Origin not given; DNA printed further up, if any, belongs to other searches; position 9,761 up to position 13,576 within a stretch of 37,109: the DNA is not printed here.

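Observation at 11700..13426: Hybrid sensor whose periplasmic domain is a Pmp-like parallel beta-helix instead of the propeller/Y_Y_Y module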

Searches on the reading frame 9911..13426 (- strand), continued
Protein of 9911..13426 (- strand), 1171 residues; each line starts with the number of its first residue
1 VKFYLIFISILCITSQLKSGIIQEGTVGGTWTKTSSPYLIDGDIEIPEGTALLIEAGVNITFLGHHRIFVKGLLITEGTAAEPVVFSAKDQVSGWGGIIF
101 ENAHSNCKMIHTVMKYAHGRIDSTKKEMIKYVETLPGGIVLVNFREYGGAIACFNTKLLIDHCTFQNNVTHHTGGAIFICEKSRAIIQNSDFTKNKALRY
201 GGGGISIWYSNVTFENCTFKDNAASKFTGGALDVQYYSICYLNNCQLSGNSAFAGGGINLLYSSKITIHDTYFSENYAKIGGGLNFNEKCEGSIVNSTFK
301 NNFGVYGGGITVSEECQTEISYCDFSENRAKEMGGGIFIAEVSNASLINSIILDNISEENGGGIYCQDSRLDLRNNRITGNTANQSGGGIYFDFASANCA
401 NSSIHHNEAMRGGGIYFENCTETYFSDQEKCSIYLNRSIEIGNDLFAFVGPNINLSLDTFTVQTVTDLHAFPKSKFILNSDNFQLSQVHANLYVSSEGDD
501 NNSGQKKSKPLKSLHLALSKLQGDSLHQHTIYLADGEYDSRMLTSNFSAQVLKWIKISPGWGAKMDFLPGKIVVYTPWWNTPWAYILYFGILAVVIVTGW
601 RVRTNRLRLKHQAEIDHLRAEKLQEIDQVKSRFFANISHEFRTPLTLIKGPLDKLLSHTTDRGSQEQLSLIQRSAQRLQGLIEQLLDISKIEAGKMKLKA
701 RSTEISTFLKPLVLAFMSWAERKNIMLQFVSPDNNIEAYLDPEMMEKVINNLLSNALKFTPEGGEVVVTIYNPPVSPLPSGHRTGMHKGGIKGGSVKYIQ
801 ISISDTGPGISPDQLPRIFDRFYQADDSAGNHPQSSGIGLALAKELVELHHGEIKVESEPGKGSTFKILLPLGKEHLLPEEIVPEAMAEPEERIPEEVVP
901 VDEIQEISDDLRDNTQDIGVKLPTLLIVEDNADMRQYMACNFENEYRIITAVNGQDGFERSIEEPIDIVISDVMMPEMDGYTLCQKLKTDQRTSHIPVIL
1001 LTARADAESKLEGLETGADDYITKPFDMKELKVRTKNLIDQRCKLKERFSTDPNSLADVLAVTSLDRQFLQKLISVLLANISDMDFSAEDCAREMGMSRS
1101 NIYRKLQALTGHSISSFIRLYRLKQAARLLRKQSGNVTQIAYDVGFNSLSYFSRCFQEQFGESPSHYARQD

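Call 74: search_protein_families(library=pfam, proteins=[P0347, P0349, P0350, P0351, P0366, P0367, P0419, P0454], max_evalue=0.001)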
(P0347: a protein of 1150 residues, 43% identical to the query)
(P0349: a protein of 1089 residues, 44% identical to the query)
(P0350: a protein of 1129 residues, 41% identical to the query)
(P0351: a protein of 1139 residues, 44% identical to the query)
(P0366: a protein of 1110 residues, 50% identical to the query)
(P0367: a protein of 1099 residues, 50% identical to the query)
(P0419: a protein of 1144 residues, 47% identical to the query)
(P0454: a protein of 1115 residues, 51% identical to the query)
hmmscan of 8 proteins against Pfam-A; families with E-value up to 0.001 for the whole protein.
P0347 (1150 aa): 6 families
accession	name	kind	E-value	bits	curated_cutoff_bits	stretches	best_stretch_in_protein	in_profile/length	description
PF02518.31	HATPase_c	-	6.9e-31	107.4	26.4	1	744-858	2-110/111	Histidine kinase-, DNA gyrase B-, and HSP90-like ATPase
PF00072.30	Response_reg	-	2.9e-27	95.5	30.2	1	904-1015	1-111/111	Response regulator receiver domain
PF12833.13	HTH_18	-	1.5e-20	73.7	33.6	1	1070-1146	1-77/80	Helix-turn-helix domain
PF00165.29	HTH_AraC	-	8.5e-16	58.1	26.6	2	1115-1145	10-39/42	Bacterial regulatory helix-turn-helix proteins, AraC family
PF00512.31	HisKA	-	6.4e-15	55.4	26.9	1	633-697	2-66/66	His Kinase A (phospho-acceptor) domain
PF05048.19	NosD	-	3.1e-09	37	23.6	1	152-311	16-153/212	Periplasmic copper-binding protein (NosD)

P0349 (1089 aa): 6 families
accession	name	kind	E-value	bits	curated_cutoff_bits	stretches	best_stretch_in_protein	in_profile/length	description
PF00072.30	Response_reg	-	1.5e-28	99.6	30.2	1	841-949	1-108/111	Response regulator receiver domain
PF12833.13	HTH_18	-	7.3e-23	81.1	33.6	1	1008-1085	2-79/80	Helix-turn-helix domain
PF02518.31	HATPase_c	-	8.1e-23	81.4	26.4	1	643-777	2-109/111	Histidine kinase-, DNA gyrase B-, and HSP90-like ATPase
PF00512.31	HisKA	-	7.4e-16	58.4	26.9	1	531-596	1-66/66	His Kinase A (phospho-acceptor) domain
PF00165.29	HTH_AraC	-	6.3e-13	49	26.6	1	1052-1083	10-40/42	Bacterial regulatory helix-turn-helix proteins, AraC family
PF02415.23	Chlam_PMP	-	8.5e-06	26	20.6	0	222-238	2-18/19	Chlamydia polymorphic membrane protein (Chlamydia_PMP) repeat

P0350 (1129 aa): 5 families
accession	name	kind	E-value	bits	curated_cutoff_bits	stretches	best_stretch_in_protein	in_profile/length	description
PF00072.30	Response_reg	-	9.6e-28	97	30.2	1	880-990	1-110/111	Response regulator receiver domain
PF02518.31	HATPase_c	-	3e-26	92.5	26.4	1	665-803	2-110/111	Histidine kinase-, DNA gyrase B-, and HSP90-like ATPase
PF12833.13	HTH_18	-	2.8e-23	82.4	33.6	1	1048-1124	3-79/80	Helix-turn-helix domain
PF00512.31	HisKA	-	2.6e-16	59.9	26.9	1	554-618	2-66/66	His Kinase A (phospho-acceptor) domain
PF00165.29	HTH_AraC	-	8.2e-14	51.8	26.6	1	1091-1122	10-40/42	Bacterial regulatory helix-turn-helix proteins, AraC family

P0351 (1139 aa): 9 families
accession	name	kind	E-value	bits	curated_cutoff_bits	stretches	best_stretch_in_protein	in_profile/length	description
PF02518.31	HATPase_c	-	2.7e-34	118.4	26.4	1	732-841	2-109/111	Histidine kinase-, DNA gyrase B-, and HSP90-like ATPase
PF00072.30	Response_reg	-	8.1e-28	97.2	30.2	1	894-1003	2-110/111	Response regulator receiver domain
PF13229.12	Beta_helix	-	5.6e-25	88.3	25.9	3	218-340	37-146/158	Right handed beta helix region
PF12833.13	HTH_18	-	4.3e-23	81.8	33.6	1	1061-1136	3-78/80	Helix-turn-helix domain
PF00512.31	HisKA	-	4.5e-17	62.3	26.9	1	620-685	1-66/66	His Kinase A (phospho-acceptor) domain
PF00165.29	HTH_AraC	-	9.3e-17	61.2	26.6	2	1104-1135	10-40/42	Bacterial regulatory helix-turn-helix proteins, AraC family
PF05048.19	NosD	-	2.7e-06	27.4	23.6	0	48-223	7-175/212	Periplasmic copper-binding protein (NosD)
PF13589.12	HATPase_c_3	-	1.3e-05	25.6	25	1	736-811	3-79/137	Histidine kinase-, DNA gyrase B-, and HSP90-like ATPase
PF13581.12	HATPase_c_2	-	3.8e-05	24.1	27.4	1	734-838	30-126/127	Histidine kinase-like ATPase domain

P0366 (1110 aa): 8 families
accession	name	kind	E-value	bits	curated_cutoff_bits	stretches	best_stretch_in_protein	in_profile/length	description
PF02518.31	HATPase_c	-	3.8e-30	105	26.4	1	677-806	2-109/111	Histidine kinase-, DNA gyrase B-, and HSP90-like ATPase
PF00072.30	Response_reg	-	7.4e-28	97.4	30.2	1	859-969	1-110/111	Response regulator receiver domain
PF07494.17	Reg_prop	-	1.6e-26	89.4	20.4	1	221-244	1-24/24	Two component regulator propeller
PF12833.13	HTH_18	-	7.3e-20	71.5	33.6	1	1028-1104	2-78/80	Helix-turn-helix domain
PF07495.19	Y_Y_Y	-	8.1e-19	67.7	26.6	1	447-510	1-64/65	Y_Y_Y domain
PF00512.31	HisKA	-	2.5e-16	59.9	26.9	1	565-630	1-66/66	His Kinase A (phospho-acceptor) domain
PF00165.29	HTH_AraC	-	1.9e-11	44.2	26.6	1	1072-1103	10-40/42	Bacterial regulatory helix-turn-helix proteins, AraC family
PF23748.1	Beta-prop_LRRK2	-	2.5e-05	23.9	26.9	0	180-256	229-305/359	LRRK2 beta propeller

P0367 (1099 aa): 8 families
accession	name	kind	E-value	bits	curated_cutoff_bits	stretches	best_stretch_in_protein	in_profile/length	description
PF02518.31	HATPase_c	-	2.3e-29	102.5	26.4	1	670-792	2-109/111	Histidine kinase-, DNA gyrase B-, and HSP90-like ATPase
PF00072.30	Response_reg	-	5.6e-26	91.3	30.2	1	855-965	1-110/111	Response regulator receiver domain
PF12833.13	HTH_18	-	4.6e-23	81.7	33.6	1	1023-1097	3-77/80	Helix-turn-helix domain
PF07494.17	Reg_prop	-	5e-21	72.5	20.4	2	165-187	1-23/24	Two component regulator propeller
PF07495.19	Y_Y_Y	-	3.5e-18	65.7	26.6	1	440-503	1-64/65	Y_Y_Y domain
PF00512.31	HisKA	-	2.5e-17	63.1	26.9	1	559-623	2-66/66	His Kinase A (phospho-acceptor) domain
PF00165.29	HTH_AraC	-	6.9e-16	58.4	26.6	1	1062-1098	6-41/42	Bacterial regulatory helix-turn-helix proteins, AraC family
PF23748.1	Beta-prop_LRRK2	-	1.6e-05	24.5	26.9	0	173-214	278-319/359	LRRK2 beta propeller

P0419 (1144 aa): 7 families
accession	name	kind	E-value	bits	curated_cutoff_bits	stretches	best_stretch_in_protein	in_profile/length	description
PF02518.31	HATPase_c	-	1.1e-28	100.3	26.4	1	725-846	2-110/111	Histidine kinase-, DNA gyrase B-, and HSP90-like ATPase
PF00072.30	Response_reg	-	3.2e-27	95.3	30.2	1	897-1007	1-110/111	Response regulator receiver domain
PF07495.19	Y_Y_Y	-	8.7e-22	77.2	26.6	1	494-559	1-65/65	Y_Y_Y domain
PF12833.13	HTH_18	-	4.4e-19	69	33.6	1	1067-1139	4-76/80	Helix-turn-helix domain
PF00512.31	HisKA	-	1.1e-16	61.1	26.9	1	614-678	2-66/66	His Kinase A (phospho-acceptor) domain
PF00165.29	HTH_AraC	-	4.9e-16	58.9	26.6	2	1052-1092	3-42/42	Bacterial regulatory helix-turn-helix proteins, AraC family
PF07494.17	Reg_prop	-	1.7e-05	24.9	20.4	0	364-383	5-24/24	Two component regulator propeller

P0454 (1115 aa): 7 families
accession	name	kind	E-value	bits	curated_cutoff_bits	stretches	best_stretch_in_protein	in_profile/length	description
PF02518.31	HATPase_c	-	3e-29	102.1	26.4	1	686-798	2-110/111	Histidine kinase-, DNA gyrase B-, and HSP90-like ATPase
PF07494.17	Reg_prop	-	5.3e-28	93.9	20.4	3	278-301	1-24/24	Two component regulator propeller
PF00072.30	Response_reg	-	2.5e-26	92.4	30.2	1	860-969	2-110/111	Response regulator receiver domain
PF12833.13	HTH_18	-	5.8e-21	75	33.6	1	1032-1109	1-78/80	Helix-turn-helix domain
PF07495.19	Y_Y_Y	-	1.7e-15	57.1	26.6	1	456-519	1-64/65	Y_Y_Y domain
PF00512.31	HisKA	-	2.7e-15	56.6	26.9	1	574-639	1-66/66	His Kinase A (phospho-acceptor) domain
PF00165.29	HTH_AraC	-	1e-07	32.3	26.6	1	1077-1108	10-40/42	Bacterial regulatory helix-turn-helix proteins, AraC family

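Call 75: list_cluster_members(proteins=[P0347, P0349, P0350, P0351, P0014, P0282, P0124, P0126, P0127, P0123])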
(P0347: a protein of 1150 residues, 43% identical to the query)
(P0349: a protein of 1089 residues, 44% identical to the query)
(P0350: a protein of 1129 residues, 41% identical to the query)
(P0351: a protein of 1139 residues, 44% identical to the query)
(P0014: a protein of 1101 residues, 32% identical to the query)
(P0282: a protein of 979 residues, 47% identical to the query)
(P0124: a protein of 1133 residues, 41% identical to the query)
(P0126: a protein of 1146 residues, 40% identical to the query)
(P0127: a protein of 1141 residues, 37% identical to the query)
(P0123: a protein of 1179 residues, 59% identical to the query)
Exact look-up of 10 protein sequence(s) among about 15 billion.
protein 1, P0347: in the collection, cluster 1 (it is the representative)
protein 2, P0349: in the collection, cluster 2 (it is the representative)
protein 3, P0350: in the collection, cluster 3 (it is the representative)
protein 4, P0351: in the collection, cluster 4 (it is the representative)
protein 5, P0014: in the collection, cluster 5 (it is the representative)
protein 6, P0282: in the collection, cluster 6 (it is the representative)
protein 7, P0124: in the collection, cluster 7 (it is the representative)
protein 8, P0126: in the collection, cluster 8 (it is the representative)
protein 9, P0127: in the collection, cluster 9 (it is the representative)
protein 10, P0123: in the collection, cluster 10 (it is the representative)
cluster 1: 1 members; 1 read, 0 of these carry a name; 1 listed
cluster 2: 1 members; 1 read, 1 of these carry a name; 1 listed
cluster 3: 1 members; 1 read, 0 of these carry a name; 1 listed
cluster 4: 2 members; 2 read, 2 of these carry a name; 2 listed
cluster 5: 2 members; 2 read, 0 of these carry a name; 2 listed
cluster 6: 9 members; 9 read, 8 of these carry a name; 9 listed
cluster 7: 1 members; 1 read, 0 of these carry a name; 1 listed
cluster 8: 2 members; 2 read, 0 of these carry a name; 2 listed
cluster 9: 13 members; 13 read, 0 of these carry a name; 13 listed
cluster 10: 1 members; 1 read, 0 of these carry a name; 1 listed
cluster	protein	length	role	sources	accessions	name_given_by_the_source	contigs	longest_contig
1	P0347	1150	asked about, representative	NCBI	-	-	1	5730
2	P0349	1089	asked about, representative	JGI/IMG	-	signal transduction histidine kinase/DNA-binding response OmpR family regulator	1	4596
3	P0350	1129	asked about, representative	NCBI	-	-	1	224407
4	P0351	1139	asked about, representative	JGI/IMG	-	parallel beta-helix repeat protein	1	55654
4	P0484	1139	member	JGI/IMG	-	parallel beta-helix repeat protein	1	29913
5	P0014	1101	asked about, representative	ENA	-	-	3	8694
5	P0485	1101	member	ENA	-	-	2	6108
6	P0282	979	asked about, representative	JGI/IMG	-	signal transduction histidine kinase/DNA-binding response OmpR family regulator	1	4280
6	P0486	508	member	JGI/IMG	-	DNA-binding response OmpR family regulator/anti-sigma regulatory factor (Ser/Thr protein ...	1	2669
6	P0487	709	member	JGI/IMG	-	signal transduction histidine kinase/DNA-binding response OmpR family regulator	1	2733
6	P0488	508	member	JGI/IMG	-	DNA-binding response OmpR family regulator/anti-sigma regulatory factor (Ser/Thr protein ...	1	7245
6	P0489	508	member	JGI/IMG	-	DNA-binding response OmpR family regulator/anti-sigma regulatory factor (Ser/Thr protein ...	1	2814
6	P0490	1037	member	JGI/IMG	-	signal transduction histidine kinase/DNA-binding response OmpR family regulator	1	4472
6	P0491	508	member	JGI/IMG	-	DNA-binding response OmpR family regulator/anti-sigma regulatory factor (Ser/Thr protein ...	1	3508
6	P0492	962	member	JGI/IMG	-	signal transduction histidine kinase/DNA-binding response OmpR family regulator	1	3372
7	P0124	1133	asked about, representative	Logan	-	-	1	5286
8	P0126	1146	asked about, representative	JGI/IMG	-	-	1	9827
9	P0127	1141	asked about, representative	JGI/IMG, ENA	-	-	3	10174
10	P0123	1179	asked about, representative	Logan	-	-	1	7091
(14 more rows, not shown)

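Call 76: find_encoding_contigs(protein=P0350, flank=10000, max_places=2)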
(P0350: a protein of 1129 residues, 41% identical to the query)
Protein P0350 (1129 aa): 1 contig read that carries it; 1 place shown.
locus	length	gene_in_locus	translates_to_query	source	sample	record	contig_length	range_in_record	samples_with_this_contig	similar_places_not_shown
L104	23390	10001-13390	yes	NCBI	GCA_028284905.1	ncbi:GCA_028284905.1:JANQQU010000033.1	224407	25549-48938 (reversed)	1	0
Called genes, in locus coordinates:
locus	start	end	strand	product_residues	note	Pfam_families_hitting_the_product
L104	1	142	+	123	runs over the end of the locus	PF00072:Response_reg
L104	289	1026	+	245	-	PF00882:Zn_dep_PLPC, PF13803:DUF4184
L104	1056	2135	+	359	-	PF02129:Peptidase_S15, PF12146:Hydrolase_4 (faint), PF12697:Abhydrolase_6 (weak), PF00326:Peptidase_S9 (weak)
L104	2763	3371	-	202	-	-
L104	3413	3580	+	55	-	-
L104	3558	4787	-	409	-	PF00924:MS_channel_2nd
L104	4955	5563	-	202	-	PF02527:GidB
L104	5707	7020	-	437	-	PF00209:SNF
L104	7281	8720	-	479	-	PF00474:SSF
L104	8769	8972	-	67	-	-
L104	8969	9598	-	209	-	-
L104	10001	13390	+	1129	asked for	PF00512:HisKA, PF02518:HATPase_c, PF00072:Response_reg, PF12833:HTH_18, PF00165:HTH_AraC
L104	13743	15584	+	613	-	PF18962:Por_Secre_tail, PF13860:FlgD_ig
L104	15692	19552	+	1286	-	PF15780:ASH, PF22073:Cep192_D4, PF22544:HYDIN_VesB_CFA65-like_Ig, PF13385:Laminin_G_3, PF22544:HYDIN_VesB_CFA65-like_Ig, PF07953:Toxin_R_bind_N, PF13385:Laminin_G_3, PF18962:Por_Secre_tail, +7 more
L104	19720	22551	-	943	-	PF07695:7TMR-DISM_7TM, PF00512:HisKA, PF02518:HATPase_c, PF00072:Response_reg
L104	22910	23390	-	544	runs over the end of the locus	PF08309:LVIVD (faint), PF13620:CarboxypepD_reg, PF13715:CarbopepD_reg_2 (weak), PF13585:CHU_C (faint), PF13860:FlgD_ig, PF18962:Por_Secre_tail (weak)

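Call 77: find_encoding_contigs(protein=P0351, flank=10000, max_places=2)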
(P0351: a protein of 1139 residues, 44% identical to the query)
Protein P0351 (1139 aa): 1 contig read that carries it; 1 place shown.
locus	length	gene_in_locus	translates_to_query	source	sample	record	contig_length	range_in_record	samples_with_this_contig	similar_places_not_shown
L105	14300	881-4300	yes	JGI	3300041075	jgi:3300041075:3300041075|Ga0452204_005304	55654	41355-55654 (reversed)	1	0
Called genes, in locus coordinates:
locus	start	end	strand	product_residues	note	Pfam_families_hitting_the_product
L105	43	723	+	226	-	PF18962:Por_Secre_tail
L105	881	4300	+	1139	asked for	PF05048:NosD (faint), PF13229:Beta_helix, PF00512:HisKA, PF02518:HATPase_c, PF00072:Response_reg, PF00165:HTH_AraC (weak), PF12833:HTH_18, PF00165:HTH_AraC, +1 more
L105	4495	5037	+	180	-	-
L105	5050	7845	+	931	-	PF03572:Peptidase_S41 (weak), PF18962:Por_Secre_tail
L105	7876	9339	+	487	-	PF18962:Por_Secre_tail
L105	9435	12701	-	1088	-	PF14870:PSII_BNR (faint), PF02012:BNR (faint), PF15899:BNR_6 (faint), PF15902:Sortilin-Vps10 (weak)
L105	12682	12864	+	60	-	-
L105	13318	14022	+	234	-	PF00106:adh_short, PF08659:KR, PF13561:adh_short_C2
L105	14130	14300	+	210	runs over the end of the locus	PF12535:Nudix_N, PF00293:NUDIX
